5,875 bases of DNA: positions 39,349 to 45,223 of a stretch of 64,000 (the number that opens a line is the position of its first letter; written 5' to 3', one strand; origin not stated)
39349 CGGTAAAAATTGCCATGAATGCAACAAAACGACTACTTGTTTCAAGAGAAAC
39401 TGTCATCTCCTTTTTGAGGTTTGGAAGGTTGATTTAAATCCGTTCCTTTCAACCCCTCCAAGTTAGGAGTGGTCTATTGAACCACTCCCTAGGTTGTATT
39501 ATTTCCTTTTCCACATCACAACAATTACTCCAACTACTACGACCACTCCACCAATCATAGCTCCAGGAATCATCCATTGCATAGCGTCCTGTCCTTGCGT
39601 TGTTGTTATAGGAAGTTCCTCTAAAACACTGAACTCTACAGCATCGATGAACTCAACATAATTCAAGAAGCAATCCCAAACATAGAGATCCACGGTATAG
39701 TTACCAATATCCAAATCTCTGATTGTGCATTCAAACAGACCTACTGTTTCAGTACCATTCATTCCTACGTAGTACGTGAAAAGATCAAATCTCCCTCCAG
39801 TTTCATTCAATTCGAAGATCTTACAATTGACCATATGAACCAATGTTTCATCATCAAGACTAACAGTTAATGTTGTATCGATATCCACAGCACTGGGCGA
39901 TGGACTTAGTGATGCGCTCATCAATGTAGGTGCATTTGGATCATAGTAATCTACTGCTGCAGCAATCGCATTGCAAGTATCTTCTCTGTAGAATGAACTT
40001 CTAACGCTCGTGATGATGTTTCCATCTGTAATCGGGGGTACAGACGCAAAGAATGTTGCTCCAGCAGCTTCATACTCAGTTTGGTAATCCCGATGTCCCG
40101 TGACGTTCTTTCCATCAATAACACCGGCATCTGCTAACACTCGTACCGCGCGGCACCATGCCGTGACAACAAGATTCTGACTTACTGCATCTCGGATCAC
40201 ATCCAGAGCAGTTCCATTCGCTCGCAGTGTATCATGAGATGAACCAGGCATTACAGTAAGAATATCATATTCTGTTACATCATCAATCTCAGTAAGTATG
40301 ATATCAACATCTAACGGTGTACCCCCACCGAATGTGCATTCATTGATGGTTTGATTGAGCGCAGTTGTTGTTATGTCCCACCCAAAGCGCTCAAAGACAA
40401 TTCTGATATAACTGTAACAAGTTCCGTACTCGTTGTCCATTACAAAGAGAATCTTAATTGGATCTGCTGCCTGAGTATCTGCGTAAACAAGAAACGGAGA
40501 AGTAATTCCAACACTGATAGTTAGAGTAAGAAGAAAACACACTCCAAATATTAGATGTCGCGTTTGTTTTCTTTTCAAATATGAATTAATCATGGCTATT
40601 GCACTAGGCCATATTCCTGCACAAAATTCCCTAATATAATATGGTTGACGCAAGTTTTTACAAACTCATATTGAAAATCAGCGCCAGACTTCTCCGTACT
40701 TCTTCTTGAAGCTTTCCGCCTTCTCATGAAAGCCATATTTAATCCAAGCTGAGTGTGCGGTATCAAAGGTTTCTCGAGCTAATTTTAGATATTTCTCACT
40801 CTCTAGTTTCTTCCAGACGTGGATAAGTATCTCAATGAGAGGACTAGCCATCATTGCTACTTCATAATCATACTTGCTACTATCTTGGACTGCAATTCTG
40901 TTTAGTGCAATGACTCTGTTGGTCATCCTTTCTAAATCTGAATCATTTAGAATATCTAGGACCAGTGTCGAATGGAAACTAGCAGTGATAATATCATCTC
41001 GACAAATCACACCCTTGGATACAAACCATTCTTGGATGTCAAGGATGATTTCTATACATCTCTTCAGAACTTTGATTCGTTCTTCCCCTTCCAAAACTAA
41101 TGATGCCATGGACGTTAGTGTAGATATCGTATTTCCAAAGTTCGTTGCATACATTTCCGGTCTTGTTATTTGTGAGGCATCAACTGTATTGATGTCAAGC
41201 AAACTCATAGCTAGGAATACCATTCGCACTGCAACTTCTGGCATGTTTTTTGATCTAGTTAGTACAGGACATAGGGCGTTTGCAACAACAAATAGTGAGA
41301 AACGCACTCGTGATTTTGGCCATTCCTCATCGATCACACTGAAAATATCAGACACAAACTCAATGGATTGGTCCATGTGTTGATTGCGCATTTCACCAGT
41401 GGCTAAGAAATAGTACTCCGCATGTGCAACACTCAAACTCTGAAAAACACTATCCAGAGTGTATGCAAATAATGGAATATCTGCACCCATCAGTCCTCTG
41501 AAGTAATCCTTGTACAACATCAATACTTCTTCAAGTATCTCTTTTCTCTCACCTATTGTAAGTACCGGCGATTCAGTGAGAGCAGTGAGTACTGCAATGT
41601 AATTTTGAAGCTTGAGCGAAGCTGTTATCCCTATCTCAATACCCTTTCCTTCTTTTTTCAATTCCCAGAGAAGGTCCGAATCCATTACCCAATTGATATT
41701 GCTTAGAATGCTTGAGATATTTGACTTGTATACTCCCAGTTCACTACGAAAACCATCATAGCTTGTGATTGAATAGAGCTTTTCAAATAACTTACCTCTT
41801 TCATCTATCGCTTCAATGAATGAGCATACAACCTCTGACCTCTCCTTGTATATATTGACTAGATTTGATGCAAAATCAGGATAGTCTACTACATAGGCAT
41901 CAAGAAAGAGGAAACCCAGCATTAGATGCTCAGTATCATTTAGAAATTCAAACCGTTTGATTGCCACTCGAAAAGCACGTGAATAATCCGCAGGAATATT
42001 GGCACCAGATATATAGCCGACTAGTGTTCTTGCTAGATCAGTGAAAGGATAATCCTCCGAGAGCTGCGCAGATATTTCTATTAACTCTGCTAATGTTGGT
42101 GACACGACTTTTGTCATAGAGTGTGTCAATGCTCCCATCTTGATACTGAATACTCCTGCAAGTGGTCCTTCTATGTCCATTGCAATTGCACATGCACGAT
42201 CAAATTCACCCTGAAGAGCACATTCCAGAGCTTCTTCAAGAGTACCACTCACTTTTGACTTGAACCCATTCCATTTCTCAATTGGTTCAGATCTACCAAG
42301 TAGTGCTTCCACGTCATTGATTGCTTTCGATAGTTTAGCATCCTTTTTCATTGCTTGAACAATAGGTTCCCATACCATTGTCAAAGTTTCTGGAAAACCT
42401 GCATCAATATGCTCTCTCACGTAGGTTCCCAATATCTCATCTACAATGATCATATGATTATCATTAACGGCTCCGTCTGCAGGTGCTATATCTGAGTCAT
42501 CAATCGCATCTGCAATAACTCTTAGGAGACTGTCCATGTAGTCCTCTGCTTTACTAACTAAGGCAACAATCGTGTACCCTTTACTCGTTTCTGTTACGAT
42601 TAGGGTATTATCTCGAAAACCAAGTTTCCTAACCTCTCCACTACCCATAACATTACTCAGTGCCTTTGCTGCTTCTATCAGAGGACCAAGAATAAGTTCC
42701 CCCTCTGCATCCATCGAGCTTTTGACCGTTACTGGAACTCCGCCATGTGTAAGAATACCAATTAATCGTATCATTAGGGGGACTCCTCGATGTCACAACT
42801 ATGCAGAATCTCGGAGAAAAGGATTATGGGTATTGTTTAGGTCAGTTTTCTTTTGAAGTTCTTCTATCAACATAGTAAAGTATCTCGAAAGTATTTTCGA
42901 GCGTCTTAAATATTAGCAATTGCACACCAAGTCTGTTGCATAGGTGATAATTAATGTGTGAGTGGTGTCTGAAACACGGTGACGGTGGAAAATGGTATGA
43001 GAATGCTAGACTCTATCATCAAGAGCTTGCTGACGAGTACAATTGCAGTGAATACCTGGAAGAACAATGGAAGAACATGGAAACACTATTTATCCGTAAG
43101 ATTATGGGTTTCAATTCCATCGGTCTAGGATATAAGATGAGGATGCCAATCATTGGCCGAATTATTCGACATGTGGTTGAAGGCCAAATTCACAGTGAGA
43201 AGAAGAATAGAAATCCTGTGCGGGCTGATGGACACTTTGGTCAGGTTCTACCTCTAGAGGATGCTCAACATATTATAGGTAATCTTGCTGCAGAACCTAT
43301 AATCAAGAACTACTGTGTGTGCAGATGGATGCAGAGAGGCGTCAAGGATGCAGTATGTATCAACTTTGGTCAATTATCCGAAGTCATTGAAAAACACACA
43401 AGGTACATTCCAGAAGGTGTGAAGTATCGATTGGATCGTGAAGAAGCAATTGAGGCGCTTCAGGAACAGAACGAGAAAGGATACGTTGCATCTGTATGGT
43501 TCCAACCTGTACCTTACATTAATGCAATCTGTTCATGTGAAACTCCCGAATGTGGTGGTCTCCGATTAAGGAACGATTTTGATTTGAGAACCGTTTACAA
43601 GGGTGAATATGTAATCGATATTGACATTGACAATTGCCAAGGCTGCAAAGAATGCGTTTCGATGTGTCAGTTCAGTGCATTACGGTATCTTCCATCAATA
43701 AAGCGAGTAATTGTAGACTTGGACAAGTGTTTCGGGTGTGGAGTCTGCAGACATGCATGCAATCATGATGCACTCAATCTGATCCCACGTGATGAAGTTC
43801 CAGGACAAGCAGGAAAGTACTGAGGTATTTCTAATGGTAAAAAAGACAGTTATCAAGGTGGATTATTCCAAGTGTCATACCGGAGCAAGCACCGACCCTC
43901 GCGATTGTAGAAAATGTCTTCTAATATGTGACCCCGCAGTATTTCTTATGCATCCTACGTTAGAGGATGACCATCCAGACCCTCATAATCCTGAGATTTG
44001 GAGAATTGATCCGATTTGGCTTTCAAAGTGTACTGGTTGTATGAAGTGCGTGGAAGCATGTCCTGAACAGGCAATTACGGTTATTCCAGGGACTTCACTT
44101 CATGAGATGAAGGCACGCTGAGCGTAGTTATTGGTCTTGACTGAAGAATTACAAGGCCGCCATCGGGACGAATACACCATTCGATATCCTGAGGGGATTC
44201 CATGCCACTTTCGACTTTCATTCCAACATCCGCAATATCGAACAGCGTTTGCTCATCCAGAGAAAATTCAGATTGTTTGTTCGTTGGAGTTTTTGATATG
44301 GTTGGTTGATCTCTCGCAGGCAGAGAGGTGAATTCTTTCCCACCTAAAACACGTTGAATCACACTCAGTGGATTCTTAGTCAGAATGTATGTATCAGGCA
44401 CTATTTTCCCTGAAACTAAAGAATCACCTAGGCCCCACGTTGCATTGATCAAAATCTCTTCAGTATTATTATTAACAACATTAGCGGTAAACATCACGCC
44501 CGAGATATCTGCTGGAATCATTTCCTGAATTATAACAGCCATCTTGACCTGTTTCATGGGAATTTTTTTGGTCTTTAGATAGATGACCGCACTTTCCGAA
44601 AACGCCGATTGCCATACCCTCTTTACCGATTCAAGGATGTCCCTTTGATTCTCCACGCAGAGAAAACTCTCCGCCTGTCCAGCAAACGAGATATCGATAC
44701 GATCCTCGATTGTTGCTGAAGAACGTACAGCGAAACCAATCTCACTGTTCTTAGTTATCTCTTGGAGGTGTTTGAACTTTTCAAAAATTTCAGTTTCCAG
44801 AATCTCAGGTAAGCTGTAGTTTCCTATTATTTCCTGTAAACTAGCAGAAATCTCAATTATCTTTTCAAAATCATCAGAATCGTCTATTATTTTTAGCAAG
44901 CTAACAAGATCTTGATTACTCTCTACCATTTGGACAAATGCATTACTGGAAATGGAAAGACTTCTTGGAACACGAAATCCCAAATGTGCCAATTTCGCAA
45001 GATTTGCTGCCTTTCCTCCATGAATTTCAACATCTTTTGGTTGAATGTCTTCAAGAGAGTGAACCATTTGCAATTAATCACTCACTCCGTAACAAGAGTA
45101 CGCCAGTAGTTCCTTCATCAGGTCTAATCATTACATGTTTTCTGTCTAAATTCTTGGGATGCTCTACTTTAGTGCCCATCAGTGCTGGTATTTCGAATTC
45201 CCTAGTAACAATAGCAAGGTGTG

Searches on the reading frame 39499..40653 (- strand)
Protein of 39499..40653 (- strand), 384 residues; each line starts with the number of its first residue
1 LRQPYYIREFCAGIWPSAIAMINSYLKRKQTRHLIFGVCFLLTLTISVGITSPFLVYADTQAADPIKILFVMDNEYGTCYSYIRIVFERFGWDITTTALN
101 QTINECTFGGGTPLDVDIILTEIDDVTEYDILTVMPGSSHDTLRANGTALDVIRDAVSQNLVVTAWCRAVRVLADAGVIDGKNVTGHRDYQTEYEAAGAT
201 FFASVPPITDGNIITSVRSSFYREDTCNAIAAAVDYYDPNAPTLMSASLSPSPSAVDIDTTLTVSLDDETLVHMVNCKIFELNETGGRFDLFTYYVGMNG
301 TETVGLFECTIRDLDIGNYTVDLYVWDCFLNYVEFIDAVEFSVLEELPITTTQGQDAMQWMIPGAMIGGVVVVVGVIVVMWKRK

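Call 68: search_protein_families(library=pfam, proteins=[window:39499-40653:-], max_evalue=0.00001)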
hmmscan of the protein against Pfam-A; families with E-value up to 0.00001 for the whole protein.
window:39499-40653:- (384 aa): 1 family
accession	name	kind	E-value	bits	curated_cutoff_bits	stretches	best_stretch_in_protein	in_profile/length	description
PF01965.30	DJ-1_PfpI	-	1.4e-18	67.7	26.6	1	81-217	17-150/165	DJ-1/PfpI family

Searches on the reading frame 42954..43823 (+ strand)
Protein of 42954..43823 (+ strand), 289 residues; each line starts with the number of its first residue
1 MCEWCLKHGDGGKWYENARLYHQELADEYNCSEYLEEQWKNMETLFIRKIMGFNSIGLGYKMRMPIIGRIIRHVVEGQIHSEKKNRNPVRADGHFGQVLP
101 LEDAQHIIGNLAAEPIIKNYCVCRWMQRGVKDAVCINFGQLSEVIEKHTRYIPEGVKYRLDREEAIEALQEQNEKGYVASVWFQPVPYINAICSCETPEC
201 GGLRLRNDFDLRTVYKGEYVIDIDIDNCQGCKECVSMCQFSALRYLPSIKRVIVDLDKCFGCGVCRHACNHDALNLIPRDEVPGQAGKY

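Call 68: search_protein_families(library=pfam, proteins=[window:42954-43823:+], max_evalue=0.00001)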
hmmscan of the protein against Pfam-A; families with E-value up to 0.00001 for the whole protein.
window:42954-43823:+ (289 aa): 4 families
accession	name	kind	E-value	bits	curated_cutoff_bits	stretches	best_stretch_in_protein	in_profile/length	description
PF00037.32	Fer4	-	4e-09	36.3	21.1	0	222-243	2-23/24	4Fe-4S binding domain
PF12838.12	Fer4_7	-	1.3e-08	35.6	27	1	227-273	1-52/52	4Fe-4S dicluster domain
PF12797.12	Fer4_2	-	7.3e-08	32.3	24.5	0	251-270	2-21/22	4Fe-4S binding domain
PF13187.11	Fer4_9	-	1.6e-06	28.4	27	1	227-273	1-51/52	4Fe-4S dicluster domain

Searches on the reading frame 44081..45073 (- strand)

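Call 68: search_protein_families(library=pfam, proteins=[window:44081-45073:-], max_evalue=0.00001)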
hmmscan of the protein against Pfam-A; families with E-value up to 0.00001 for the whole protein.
window:44081-45073:- (330 aa): 1 family
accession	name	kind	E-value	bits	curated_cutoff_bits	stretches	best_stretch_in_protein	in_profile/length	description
PF01326.24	PPDK_N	-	4.3e-79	266.6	27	1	17-325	3-319/328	Pyruvate phosphate dikinase, AMP/ATP-binding domain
